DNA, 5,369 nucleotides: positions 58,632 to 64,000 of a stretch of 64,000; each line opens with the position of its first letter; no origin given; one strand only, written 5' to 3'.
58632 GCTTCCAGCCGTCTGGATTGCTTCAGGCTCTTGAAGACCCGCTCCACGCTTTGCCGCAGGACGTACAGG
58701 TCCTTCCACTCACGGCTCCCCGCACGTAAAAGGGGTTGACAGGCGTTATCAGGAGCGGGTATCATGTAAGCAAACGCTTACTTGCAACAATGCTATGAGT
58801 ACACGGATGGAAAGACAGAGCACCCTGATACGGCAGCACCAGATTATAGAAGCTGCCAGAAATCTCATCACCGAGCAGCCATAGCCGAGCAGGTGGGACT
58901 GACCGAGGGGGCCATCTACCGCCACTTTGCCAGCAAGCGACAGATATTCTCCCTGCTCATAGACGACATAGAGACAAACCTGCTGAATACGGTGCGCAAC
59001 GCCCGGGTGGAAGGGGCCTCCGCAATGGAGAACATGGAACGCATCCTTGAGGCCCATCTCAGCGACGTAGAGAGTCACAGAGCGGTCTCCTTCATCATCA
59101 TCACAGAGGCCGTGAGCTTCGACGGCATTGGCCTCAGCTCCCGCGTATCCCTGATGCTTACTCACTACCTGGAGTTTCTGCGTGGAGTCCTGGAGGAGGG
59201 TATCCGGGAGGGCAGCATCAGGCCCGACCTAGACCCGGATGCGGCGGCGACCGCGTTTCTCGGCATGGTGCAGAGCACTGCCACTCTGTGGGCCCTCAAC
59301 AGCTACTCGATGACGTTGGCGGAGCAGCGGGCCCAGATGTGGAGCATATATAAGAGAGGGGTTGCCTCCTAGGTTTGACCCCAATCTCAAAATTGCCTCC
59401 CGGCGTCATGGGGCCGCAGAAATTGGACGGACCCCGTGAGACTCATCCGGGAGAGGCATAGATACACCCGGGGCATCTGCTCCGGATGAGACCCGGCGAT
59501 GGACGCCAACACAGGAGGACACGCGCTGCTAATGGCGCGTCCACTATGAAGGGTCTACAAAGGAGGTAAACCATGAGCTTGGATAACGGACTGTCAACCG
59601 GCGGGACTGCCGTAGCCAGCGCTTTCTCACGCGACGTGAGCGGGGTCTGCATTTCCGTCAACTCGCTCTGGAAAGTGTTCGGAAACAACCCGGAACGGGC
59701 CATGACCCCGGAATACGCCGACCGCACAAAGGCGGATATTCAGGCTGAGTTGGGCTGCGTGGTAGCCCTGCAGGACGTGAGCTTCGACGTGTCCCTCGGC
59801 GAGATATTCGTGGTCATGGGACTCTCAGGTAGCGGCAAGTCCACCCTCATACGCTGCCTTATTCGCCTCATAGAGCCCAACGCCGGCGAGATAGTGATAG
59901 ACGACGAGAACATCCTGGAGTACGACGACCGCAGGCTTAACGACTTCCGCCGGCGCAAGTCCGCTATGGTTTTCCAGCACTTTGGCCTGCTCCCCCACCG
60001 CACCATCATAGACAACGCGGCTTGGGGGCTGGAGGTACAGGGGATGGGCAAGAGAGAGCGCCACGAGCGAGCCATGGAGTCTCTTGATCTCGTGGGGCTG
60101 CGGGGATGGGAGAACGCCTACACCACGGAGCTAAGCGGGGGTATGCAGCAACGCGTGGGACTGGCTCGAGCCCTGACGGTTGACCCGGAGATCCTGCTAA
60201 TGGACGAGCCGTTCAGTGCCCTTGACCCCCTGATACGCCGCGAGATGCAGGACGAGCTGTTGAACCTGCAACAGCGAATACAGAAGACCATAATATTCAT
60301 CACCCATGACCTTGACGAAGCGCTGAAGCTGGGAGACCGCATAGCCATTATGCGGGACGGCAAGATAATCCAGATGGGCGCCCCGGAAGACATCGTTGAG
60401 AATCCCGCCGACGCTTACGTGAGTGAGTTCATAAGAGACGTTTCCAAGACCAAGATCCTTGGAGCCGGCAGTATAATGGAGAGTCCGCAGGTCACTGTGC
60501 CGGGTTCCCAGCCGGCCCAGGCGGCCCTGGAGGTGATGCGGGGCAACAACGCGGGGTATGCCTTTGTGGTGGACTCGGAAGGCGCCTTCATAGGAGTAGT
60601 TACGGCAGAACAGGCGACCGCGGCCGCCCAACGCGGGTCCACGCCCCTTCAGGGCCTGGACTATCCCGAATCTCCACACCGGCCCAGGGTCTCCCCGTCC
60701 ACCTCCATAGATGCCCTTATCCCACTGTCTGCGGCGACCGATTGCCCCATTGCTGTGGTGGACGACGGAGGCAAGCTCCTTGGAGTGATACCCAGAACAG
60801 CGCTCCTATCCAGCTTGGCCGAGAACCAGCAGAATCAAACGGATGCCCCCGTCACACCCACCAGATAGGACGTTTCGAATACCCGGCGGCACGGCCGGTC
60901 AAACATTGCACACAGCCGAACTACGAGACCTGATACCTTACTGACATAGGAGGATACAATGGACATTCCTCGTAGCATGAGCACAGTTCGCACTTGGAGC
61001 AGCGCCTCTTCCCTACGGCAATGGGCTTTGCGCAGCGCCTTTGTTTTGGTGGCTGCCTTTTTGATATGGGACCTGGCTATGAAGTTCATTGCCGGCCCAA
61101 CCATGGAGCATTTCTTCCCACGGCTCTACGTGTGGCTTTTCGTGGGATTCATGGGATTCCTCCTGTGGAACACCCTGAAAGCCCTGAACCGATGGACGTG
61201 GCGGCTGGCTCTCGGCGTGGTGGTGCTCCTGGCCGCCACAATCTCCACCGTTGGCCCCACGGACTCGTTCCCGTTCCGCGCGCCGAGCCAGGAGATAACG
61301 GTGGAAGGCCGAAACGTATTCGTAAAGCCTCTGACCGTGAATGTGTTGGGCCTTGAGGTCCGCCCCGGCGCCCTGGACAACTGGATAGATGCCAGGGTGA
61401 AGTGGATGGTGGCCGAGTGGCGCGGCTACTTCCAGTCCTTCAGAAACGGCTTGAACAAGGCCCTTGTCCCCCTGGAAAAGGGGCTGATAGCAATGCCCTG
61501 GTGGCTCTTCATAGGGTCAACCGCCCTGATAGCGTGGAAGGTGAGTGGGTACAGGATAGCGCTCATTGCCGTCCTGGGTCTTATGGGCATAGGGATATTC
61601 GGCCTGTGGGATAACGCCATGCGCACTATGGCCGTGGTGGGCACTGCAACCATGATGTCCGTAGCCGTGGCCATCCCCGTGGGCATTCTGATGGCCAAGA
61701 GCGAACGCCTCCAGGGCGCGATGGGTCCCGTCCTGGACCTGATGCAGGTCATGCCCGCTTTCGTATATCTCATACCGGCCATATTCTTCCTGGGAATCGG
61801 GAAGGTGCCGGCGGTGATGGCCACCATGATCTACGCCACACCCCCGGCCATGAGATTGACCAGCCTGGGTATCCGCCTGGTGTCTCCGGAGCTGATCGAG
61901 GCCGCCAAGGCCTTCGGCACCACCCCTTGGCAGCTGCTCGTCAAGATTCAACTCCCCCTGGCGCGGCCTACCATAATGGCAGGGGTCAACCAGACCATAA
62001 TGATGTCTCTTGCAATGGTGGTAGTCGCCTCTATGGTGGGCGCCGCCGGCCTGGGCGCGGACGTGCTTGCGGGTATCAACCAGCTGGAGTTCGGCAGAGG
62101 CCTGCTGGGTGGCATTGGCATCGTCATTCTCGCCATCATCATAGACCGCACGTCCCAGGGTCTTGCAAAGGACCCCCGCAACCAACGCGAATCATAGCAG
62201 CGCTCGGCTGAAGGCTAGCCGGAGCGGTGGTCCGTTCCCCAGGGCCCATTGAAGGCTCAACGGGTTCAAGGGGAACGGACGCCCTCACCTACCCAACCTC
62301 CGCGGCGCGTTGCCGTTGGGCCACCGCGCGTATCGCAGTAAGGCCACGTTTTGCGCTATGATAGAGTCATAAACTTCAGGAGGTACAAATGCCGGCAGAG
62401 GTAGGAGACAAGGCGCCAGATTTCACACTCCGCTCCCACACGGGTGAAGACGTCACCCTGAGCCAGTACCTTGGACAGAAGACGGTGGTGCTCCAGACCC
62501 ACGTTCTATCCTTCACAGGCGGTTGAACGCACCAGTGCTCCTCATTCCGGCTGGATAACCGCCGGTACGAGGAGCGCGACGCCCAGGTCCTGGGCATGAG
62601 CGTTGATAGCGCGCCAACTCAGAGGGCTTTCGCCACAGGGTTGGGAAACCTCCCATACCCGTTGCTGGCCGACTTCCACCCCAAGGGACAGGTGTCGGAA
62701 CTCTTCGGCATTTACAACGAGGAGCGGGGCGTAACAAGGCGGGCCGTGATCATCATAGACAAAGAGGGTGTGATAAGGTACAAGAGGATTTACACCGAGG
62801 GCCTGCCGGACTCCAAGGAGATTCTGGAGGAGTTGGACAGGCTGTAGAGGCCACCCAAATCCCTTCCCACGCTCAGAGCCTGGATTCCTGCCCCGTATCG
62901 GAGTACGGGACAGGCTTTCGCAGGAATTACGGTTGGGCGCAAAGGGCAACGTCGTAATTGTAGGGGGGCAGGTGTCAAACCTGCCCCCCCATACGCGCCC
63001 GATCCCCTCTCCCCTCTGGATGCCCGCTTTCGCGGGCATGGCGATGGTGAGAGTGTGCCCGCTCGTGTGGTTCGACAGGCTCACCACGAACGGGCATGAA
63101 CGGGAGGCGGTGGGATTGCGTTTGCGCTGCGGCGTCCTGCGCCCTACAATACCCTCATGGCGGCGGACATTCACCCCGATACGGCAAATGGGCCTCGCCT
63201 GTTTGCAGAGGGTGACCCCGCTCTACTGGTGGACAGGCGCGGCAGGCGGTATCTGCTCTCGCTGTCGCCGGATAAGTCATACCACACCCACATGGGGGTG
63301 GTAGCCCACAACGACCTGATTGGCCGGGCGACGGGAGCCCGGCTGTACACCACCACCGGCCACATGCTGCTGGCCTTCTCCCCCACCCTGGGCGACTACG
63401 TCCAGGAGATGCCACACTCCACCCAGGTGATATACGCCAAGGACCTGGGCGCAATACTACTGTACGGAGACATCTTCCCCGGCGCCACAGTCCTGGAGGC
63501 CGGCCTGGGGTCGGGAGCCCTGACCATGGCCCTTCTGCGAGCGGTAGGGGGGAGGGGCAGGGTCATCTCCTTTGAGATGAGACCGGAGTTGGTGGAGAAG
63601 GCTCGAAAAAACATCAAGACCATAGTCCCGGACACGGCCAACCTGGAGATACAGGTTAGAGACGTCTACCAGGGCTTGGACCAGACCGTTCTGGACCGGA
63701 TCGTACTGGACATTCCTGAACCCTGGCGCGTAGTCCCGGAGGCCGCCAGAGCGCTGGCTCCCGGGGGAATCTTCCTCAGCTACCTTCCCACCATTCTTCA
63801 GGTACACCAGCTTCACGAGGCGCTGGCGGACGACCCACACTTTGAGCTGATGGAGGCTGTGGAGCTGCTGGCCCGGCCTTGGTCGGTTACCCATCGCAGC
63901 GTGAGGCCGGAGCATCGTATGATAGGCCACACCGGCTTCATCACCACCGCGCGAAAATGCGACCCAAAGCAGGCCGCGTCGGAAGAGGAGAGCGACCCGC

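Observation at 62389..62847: Peroxiredoxin-like gene with TGA at the peroxidatic cysteine plus an extended downstream hairpin: probable selenoprotein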

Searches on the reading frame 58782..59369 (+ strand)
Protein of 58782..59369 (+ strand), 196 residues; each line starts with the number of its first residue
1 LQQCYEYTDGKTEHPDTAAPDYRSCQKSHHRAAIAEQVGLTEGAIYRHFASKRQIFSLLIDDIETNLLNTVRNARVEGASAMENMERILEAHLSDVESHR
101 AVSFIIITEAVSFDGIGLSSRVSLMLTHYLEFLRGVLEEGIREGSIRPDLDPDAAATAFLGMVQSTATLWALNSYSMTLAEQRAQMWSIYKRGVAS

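Call 29: search_protein_families(library=ncbifam, proteins=[window:58782-59369:+], max_evalue=0.001)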
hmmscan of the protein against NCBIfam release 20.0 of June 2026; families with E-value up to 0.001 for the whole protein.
window:58782-59369:+ (196 aa): 8 families
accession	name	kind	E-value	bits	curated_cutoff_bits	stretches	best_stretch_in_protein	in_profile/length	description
NF007015.0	PRK09480.1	equivalog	3.3e-19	69.3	120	1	32-190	34-192/197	nucleoid occlusion factor SlmA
NF053878.1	FATransRegFadRBac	equivalog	2.6e-15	56.7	200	1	32-194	27-188/190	fatty acid metabolism transcriptional regulator FadR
NF041196.1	ScbR_bind_reg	equivalog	1.9e-13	51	150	1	32-192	30-187/191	ScbR family autoregulator-binding transcription factor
NF051852.1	efflux_TF_MtrR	exception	2.1e-07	30.9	280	1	32-182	34-189/205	multidrug efflux system transcriptional repressor MtrR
NF050111.1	TransRegSACE7040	equivalog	1e-06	28.8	250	1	34-167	27-156/186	SACE_7040 family transcriptional regulator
NF007949.0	PRK10668.1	equivalog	2.6e-05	23.8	271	1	32-183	35-191/216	multidrug efflux transporter transcriptional repressor AcrR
NF007430.0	PRK09975.1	equivalog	2.6e-05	23.4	274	1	33-182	36-189/220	acrEF/envCD operon transcriptional regulator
NF053731.1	TransRegFasRMycb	equivalog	0.00041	20.2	330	1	33-96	36-99/199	HTH-type transcriptional activator FasR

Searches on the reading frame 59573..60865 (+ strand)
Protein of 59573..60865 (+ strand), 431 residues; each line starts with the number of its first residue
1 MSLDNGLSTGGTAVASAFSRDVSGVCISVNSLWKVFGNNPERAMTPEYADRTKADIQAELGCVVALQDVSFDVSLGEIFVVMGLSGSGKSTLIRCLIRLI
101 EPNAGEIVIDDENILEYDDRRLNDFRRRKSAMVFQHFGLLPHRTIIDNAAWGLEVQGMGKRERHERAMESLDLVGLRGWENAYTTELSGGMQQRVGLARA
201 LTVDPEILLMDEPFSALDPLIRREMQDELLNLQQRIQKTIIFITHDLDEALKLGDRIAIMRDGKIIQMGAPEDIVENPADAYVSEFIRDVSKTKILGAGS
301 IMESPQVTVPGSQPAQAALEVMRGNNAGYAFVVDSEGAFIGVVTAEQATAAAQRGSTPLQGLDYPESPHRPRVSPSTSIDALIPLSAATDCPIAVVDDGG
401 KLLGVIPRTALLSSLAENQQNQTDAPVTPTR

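Call 29: search_protein_families(library=ncbifam, proteins=[window:59573-60865:+], max_evalue=0.001)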
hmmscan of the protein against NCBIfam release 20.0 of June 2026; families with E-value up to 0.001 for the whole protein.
window:59573-60865:+ (431 aa): 188 families (the best 25 are shown)
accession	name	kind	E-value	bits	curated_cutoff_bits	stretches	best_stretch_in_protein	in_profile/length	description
TIGR01186.1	proV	subfamily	2.1e-121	405.4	326.6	1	61-419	4-361/363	betaine/proline/choline family ABC transporter ATP-binding protein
TIGR03415.1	ABC_choXWV_ATP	equivalog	4.8e-111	371.4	483.75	1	29-416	3-380/382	choline ABC transporter ATP-binding protein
NF007480.0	PRK10070.1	equivalog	2.9e-105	352.4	444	1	27-421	5-398/400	glycine betaine/L-proline ABC transporter ATP-binding protein ProV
TIGR03265.1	PhnT2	equivalog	1.2e-69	235.3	457.7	1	55-291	9-239/353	putative 2-aminoethylphosphonate ABC transporter ATP-binding protein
TIGR01187.1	potA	subfamily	3.2e-66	223.6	355.6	1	82-291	2-205/325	polyamine ABC transporter ATP-binding protein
TIGR00968.1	3a0106s01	subfamily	1.7e-65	220.9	342.75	1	54-291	4-235/237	sulfate ABC transporter ATP-binding protein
NF043075.1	MMSYN1_0197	equivalog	6e-64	216.1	550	1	56-309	8-251/341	spermidine/putrescine ABC transporter ATP-binding protein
NF006987.0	PRK09452.1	equivalog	1e-63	215.3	482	1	58-291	25-252/378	spermidine/putrescine ABC transporter ATP-binding protein PotA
NF040933.2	ABC_arch_GlcV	equivalog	2.1e-60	204.5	450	1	62-294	18-249/357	glucose ABC transporter ATP-binding protein GlcV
TIGR03258.1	PhnT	equivalog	2.5e-60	204.4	499.15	1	60-305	18-257/359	2-aminoethylphosphonate ABC transport system ATP-binding subunit PhnT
NF040840.2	tungstate_WtpC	equivalog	8.9e-59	199.5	440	1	65-287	15-231/347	tungstate ABC transporter ATP-binding protein WtpC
NF008513.0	PRK11432.1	equivalog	2.3e-58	197.8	496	1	56-291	12-241/351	ferric ABC transporter ATP-binding protein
NF008653.0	PRK11650.1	subfamily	2e-56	191.6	432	1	63-288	17-236/357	sn-glycerol-3-phosphate ABC transporter ATP-binding protein UgpC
NF008105.0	PRK10851.1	equivalog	1e-55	188.9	502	1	56-294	8-244/362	sulfate/thiosulfate ABC transporter ATP-binding protein CysA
TIGR02314.1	ABC_MetN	equivalog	4e-54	183.9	499.7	1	63-290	18-244/343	methionine ABC transporter ATP-binding protein MetN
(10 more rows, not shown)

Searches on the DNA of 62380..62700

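Call 58: search_rna_families(source=window, start=62380, end=62700, threshold=evalue, max_evalue=10)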
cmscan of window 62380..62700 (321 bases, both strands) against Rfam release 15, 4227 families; matches with E-value up to 10: 0.
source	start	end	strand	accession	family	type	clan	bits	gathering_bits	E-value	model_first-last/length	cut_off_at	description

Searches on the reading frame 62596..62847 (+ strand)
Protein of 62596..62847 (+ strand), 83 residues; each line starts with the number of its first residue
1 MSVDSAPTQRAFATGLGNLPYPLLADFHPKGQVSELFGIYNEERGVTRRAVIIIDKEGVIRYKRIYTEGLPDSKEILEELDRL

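Call 37: find_encoding_contigs(protein=window:62596-62847:+, flank=10000, max_places=6)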
Protein window:62596-62847:+ (83 aa): 17 contigs read that carry it; 6 places shown.
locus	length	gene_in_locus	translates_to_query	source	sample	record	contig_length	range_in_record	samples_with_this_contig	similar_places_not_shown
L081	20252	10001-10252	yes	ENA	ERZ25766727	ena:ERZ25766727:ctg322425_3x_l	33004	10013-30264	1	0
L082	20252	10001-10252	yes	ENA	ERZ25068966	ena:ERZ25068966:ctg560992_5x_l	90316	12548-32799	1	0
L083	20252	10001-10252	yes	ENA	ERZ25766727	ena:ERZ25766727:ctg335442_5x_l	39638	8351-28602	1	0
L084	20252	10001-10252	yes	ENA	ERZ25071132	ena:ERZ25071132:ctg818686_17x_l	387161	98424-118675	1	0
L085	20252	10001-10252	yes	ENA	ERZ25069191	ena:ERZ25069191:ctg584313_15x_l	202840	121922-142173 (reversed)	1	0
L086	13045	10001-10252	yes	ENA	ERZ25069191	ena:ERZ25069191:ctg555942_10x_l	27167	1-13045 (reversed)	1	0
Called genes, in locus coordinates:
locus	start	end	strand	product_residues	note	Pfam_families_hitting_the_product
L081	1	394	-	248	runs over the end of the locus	PF04452:Methyltrans_RNA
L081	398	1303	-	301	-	PF06325:PrmA, PF01135:PCMT (weak), PF05175:MTS, PF02475:TRM5-TYW2_MTfase (weak), PF13489:Methyltransf_23 (weak), PF13847:Methyltransf_31, PF08241:Methyltransf_11 (weak), PF13649:Methyltransf_25, +1 more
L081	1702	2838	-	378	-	PF00226:DnaJ, PF01556:DnaJ_C, PF00684:DnaJ_CXXCXGXG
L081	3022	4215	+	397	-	PF02515:CoA_transf_3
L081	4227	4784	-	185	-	PF12804:NTP_transf_3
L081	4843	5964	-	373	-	PF02625:XdhC_CoxI, PF13478:XdhC_C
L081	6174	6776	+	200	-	PF00440:TetR_N, PF08359:TetR_C_4, PF17932:TetR_C_24, PF16925:TetR_C_13 (faint)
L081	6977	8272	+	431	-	PF00005:ABC_tran, PF13304:AAA_21 (faint), PF00571:CBS (weak)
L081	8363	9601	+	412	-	PF00528:BPD_transp_1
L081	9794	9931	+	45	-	PF00578:AhpC-TSA (weak)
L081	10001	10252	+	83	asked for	PF00578:AhpC-TSA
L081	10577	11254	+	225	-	PF14801:TrmI-like_N, PF08704:GCD14, PF01135:PCMT, PF13847:Methyltransf_31 (weak), PF13649:Methyltransf_25 (weak)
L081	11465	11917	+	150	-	PF01966:HD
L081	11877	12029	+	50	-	-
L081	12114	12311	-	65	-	PF00830:Ribosomal_L28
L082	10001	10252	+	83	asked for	PF00578:AhpC-TSA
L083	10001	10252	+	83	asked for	PF00578:AhpC-TSA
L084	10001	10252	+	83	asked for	PF00578:AhpC-TSA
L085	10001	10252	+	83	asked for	PF00578:AhpC-TSA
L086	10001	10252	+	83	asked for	PF00578:AhpC-TSA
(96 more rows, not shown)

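Call 42: find_encoding_contigs(protein=window:62596-62847:+, flank=300, max_places=10)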
Protein window:62596-62847:+ (83 aa): 18 contigs read that carry it; 9 places shown.
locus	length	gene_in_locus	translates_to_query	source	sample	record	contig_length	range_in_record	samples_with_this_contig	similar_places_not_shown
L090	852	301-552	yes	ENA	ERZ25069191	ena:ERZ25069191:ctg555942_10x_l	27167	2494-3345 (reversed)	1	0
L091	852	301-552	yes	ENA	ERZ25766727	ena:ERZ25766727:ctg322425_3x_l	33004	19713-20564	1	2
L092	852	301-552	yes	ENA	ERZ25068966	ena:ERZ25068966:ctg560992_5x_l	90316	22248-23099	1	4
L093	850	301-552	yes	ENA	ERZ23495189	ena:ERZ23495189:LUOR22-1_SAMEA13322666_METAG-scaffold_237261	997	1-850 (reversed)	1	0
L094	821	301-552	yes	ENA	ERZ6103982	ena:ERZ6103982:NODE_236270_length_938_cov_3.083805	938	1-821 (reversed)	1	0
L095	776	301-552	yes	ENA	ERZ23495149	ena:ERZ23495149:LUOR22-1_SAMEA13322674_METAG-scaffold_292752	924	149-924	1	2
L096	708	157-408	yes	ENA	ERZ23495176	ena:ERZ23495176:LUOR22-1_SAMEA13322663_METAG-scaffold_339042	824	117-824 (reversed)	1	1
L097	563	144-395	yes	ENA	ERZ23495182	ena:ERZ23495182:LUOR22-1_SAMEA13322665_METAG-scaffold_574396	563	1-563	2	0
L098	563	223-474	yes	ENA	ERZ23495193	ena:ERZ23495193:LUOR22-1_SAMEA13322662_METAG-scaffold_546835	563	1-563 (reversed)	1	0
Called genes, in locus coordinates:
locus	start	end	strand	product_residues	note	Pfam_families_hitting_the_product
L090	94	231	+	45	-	PF00578:AhpC-TSA (weak)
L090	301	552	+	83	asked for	PF00578:AhpC-TSA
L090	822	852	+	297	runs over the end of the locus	PF14801:TrmI-like_N, PF08704:GCD14, PF01135:PCMT, PF13847:Methyltransf_31, PF08241:Methyltransf_11 (weak), PF13649:Methyltransf_25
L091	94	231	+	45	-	PF00578:AhpC-TSA (weak)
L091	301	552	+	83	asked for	PF00578:AhpC-TSA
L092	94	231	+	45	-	PF00578:AhpC-TSA (weak)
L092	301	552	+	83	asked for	PF00578:AhpC-TSA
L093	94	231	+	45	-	PF00578:AhpC-TSA (weak)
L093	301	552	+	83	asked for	PF00578:AhpC-TSA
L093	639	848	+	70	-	?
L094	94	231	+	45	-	PF00578:AhpC-TSA (weak)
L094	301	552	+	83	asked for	PF00578:AhpC-TSA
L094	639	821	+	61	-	?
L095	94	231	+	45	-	PF00578:AhpC-TSA (weak)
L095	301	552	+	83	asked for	PF00578:AhpC-TSA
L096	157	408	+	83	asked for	PF00578:AhpC-TSA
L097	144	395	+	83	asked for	PF00578:AhpC-TSA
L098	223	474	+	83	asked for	PF00578:AhpC-TSA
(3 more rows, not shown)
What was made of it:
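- The same split appears in the six contigs read in full, each of which calls the 45-aa piece upstream of the 83-aa piece (call 37); in all, 17-18 contigs carry the identical 83-aa fragment (calls 37, 42).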

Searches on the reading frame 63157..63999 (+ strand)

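Call 29: search_protein_families(library=ncbifam, proteins=[window:63157-63999:+], max_evalue=0.001)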
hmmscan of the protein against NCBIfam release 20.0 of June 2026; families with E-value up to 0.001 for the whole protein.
window:63157-63999:+ (281 aa): 12 families
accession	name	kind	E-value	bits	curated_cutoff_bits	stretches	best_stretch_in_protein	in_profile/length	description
TIGR00080.1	pimt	equivalog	1.2e-10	41.6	159.05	1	96-207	65-174/216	protein-L-isoaspartate O-methyltransferase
NF041536.1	ArsM_DUF2284_UU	exception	1.4e-09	36.8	575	1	80-207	49-179/459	arsenite methyltransferase/DUF2284 domain selenoprotein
NF041537.1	ArsM_AhpD_UU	exception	6.3e-09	35.1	510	1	80-207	49-179/345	arsenite methyltransferase/AhpD domain selenoprotein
NF010549.0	PRK13942.1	equivalog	1.7e-08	34.2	282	1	96-210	64-177/215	protein-L-isoaspartate O-methyltransferase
NF047649.1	MTase_UXPK_star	exception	2.6e-08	33.2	460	1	81-170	51-137/283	methyltransferase/UXPK-star double selenoprotein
NF008823.0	PRK11873.1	subfamily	1.4e-07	31.3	263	1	105-206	74-179/272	arsenite methyltransferase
NF001453.0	PRK00312.1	equivalog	6.3e-07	29.2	188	1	100-206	72-173/217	protein-L-isoaspartate(D-aspartate) O-methyltransferase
TIGR02469.1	CbiT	equivalog_domain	1.8e-05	25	78.3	1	106-184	17-94/124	precorrin-6Y C5,15-methyltransferase (decarboxylating) subunit CbiT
TIGR04364.1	methyltran_FxLD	equivalog_domain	0.0001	21.5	320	1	105-204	79-175/394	methyltransferase, FxLD system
TIGR00755.1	ksgA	equivalog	0.00015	21.2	171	1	103-172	24-86/256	16S rRNA (adenine(1518)-N(6)/adenine(1519)-N(6))-dimethyltransferase RsmA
NF043040.1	corrin_prot_MT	hypoth_equivalog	0.00017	21.1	180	1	108-184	41-116/216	corrinoid protein-associated methyltransferase CpaM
TIGR04188.1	methyltr_grsp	subfamily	0.00036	20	380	1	105-157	104-155/363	ATP-grasp peptide maturase system methyltransferase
